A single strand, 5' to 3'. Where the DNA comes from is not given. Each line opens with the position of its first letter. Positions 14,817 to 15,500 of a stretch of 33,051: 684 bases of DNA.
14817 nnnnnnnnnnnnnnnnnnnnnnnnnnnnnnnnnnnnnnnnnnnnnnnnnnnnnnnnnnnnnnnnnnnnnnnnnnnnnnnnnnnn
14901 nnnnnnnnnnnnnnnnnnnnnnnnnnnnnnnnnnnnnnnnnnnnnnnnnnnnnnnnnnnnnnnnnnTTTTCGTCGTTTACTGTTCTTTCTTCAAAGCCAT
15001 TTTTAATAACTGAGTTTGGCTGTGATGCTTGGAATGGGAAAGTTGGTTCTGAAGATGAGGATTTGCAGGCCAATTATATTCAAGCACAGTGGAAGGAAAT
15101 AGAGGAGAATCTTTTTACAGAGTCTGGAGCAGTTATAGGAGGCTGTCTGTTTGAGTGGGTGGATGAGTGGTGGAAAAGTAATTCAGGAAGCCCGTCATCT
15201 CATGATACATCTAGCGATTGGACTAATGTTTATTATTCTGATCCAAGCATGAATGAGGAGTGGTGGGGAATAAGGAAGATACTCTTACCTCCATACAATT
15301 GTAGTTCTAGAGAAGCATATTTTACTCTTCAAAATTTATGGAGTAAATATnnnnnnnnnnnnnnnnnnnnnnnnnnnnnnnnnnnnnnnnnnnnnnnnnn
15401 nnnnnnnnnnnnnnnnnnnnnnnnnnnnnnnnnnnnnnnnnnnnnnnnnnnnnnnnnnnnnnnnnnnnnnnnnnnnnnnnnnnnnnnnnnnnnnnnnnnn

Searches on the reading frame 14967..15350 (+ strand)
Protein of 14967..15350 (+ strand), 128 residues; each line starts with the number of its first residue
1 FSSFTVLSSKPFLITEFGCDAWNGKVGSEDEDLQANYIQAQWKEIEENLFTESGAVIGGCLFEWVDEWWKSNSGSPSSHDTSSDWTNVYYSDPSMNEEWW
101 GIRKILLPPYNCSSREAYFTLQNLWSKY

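Call 50: search_solved_structures(query=window:14967-15350:+, max_evalue=10, show_alignments=4)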
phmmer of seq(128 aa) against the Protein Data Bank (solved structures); distinct sequences matched with E-value up to 10: 4.
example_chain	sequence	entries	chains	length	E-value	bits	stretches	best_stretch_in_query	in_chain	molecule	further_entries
9fz9_A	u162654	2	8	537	0.0014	21.6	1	9-98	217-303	Glycoside hydrolase family 2 catalytic domain-containing protein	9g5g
9g4n_A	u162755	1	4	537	0.0083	19.1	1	9-98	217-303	Glycoside hydrolase family 2 catalytic domain-containing protein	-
7xis_A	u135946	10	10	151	0.35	13.9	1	29-76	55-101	Reverse Transcriptase RNase H domain | Pol protein,Pol protein,HIV-1 Reverse Transcriptase RNase H active domain | Pol protein,Pol protein,Ribonuclease H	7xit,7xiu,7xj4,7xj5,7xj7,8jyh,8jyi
3hyf_A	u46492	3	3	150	0.51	13.3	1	29-71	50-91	Reverse transcriptase/RNaseH | Fusion protein of HIV-1 RNase H p15 with engineered E. coli loop | Gag-Pol polyprotein,Ribonuclease HI,Gag-Pol polyprotein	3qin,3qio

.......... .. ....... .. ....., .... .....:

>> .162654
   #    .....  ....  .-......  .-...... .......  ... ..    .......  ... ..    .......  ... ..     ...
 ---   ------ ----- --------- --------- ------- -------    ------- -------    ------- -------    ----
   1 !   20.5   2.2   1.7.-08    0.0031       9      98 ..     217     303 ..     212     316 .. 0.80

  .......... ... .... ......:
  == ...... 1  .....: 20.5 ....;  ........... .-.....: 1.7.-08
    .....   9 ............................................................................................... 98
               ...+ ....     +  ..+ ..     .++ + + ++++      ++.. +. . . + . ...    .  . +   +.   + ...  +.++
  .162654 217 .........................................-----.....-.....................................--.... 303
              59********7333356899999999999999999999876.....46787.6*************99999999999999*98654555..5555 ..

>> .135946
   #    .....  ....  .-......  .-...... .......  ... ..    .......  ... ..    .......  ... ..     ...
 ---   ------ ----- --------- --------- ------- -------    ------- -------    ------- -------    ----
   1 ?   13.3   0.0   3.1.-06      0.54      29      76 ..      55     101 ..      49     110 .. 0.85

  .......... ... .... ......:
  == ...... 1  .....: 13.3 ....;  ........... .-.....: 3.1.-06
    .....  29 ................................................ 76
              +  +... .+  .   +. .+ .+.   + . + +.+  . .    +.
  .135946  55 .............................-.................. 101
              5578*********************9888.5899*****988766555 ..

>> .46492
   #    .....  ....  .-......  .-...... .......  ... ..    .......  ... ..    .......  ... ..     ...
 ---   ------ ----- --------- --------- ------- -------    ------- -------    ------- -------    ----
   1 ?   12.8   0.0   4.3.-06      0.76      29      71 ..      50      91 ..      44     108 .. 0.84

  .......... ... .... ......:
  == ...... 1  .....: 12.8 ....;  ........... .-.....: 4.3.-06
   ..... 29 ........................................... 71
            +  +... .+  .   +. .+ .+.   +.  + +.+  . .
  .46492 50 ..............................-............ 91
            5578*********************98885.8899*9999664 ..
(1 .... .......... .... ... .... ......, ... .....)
